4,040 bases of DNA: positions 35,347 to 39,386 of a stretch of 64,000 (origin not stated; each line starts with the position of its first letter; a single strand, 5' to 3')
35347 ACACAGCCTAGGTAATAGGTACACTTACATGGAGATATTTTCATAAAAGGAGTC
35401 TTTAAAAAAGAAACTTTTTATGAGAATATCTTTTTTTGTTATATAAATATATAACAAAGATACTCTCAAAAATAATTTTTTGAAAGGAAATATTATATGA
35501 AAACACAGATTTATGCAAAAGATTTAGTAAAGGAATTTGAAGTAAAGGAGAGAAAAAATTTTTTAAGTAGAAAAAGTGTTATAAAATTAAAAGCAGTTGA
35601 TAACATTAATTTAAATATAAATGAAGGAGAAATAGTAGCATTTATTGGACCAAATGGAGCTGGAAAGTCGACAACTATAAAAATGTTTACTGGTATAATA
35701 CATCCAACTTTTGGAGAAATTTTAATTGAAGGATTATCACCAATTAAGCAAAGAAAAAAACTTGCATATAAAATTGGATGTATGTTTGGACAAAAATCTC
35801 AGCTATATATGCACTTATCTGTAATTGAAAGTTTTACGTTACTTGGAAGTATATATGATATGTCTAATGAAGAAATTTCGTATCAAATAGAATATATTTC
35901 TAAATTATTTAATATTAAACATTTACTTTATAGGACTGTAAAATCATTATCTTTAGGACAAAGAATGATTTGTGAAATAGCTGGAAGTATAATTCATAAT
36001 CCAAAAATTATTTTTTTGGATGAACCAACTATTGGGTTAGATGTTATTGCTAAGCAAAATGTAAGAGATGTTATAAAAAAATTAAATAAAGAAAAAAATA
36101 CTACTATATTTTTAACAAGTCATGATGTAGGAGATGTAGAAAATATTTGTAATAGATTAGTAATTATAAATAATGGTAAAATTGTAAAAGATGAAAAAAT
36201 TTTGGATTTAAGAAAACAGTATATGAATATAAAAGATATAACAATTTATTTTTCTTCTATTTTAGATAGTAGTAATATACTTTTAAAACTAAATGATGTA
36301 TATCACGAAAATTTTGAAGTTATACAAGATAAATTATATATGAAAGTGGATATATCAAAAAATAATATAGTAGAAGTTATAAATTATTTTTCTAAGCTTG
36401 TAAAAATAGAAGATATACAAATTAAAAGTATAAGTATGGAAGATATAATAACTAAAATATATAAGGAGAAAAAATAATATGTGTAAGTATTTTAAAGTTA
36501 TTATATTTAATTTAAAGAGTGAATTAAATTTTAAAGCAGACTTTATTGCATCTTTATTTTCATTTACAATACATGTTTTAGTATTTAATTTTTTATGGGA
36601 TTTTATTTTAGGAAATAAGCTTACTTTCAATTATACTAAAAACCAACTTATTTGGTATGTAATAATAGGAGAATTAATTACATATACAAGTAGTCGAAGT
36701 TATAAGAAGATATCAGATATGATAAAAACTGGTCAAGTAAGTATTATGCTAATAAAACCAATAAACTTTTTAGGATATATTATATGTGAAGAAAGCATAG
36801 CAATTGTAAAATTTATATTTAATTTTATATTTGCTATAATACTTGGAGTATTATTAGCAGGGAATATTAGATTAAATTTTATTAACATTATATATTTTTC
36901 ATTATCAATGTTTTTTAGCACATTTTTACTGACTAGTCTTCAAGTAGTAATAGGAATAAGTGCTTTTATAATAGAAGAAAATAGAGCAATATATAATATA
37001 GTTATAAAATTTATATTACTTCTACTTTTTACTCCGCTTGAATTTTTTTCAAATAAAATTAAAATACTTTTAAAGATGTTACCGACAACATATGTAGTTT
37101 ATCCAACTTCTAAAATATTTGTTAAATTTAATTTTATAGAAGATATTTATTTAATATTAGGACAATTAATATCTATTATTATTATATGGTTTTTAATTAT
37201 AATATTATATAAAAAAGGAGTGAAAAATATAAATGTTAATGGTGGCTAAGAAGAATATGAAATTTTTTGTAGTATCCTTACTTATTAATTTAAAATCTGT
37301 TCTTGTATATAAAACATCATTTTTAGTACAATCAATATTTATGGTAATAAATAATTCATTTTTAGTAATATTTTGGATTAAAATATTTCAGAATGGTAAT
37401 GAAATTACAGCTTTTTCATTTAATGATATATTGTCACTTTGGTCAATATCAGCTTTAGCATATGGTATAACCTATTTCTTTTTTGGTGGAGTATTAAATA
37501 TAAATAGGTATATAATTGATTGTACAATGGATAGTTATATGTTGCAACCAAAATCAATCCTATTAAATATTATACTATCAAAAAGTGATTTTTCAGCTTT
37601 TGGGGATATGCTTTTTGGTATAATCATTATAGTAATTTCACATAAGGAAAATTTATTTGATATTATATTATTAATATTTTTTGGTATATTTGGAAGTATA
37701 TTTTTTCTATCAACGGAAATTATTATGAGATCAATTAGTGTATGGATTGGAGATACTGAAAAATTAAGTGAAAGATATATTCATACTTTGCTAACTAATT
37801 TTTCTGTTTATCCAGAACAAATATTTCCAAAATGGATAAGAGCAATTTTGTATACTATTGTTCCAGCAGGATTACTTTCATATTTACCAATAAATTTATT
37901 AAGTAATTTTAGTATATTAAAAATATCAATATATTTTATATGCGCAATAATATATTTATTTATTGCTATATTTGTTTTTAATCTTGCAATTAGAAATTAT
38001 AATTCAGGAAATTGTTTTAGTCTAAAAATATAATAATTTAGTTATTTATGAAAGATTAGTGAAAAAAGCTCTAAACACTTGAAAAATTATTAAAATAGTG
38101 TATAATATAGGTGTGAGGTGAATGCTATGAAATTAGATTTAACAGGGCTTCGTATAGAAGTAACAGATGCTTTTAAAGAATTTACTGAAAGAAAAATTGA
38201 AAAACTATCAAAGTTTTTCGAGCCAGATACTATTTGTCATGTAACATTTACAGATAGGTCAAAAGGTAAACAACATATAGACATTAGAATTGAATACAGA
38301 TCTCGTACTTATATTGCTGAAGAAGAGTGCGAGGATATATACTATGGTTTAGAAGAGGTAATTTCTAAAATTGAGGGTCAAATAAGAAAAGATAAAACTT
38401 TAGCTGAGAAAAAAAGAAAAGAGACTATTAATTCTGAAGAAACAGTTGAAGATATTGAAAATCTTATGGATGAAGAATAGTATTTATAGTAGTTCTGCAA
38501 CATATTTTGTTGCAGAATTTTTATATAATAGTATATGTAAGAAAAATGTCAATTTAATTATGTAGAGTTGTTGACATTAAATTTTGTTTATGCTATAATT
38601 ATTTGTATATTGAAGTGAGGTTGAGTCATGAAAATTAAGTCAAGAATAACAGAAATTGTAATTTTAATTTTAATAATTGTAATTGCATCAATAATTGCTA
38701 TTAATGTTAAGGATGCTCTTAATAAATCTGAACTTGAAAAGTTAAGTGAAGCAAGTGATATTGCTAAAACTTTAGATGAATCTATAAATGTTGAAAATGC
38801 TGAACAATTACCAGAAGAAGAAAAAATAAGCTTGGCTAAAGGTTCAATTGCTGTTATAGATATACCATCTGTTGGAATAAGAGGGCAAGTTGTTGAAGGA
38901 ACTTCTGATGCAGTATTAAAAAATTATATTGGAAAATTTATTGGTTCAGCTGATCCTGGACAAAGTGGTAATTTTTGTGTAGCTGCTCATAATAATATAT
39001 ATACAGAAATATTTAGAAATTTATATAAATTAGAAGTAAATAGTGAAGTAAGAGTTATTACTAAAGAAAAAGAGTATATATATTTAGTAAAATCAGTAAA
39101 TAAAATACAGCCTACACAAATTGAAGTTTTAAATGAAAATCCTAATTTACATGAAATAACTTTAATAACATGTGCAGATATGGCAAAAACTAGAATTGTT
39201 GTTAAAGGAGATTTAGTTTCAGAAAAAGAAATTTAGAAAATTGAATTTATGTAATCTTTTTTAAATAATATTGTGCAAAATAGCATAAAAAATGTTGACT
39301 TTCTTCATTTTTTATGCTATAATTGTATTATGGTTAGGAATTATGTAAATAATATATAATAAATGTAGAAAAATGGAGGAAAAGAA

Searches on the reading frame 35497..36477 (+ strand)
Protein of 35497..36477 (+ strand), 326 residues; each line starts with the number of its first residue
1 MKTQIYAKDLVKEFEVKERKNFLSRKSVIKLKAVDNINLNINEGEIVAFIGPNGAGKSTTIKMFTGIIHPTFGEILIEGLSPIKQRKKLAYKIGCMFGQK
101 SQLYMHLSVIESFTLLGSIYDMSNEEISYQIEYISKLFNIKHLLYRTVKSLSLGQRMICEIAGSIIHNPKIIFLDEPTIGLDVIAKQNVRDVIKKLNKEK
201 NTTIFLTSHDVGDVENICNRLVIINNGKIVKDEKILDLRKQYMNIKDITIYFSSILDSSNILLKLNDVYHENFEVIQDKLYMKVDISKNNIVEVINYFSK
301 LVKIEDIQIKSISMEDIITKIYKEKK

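Call 86: search_protein_families(library=pfam, proteins=[window:35497-36477:+], max_evalue=0.01)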
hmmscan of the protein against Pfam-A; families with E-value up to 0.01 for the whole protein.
window:35497-36477:+ (326 aa): 3 families
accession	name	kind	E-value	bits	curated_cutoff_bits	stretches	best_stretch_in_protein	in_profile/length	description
PF00005.33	ABC_tran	-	4.5e-29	102.2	25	1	35-178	2-136/137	ABC transporter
PF13304.12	AAA_21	-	5.9e-11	43.4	27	1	122-210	208-299/304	AAA domain, putative AbiEii toxin, Type IV TA system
PF13555.12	AAA_29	-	0.0052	16.9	27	0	32-61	10-39/61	P-loop containing region of AAA domain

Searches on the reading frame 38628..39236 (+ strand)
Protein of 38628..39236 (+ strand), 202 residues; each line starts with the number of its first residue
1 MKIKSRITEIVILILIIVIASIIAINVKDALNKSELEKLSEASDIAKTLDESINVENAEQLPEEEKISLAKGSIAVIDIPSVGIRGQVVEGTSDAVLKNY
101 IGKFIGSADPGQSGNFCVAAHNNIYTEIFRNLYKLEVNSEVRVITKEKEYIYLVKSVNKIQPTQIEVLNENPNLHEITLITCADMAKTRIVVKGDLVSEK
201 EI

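Call 86: search_protein_families(library=pfam, proteins=[window:38628-39236:+], max_evalue=0.01)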
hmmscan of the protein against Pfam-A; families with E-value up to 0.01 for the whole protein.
window:38628-39236:+ (202 aa): 1 family
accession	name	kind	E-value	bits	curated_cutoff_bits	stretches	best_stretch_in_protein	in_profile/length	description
PF04203.18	Sortase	-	5.8e-27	94.4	26.6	1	77-197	1-125/125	Sortase domain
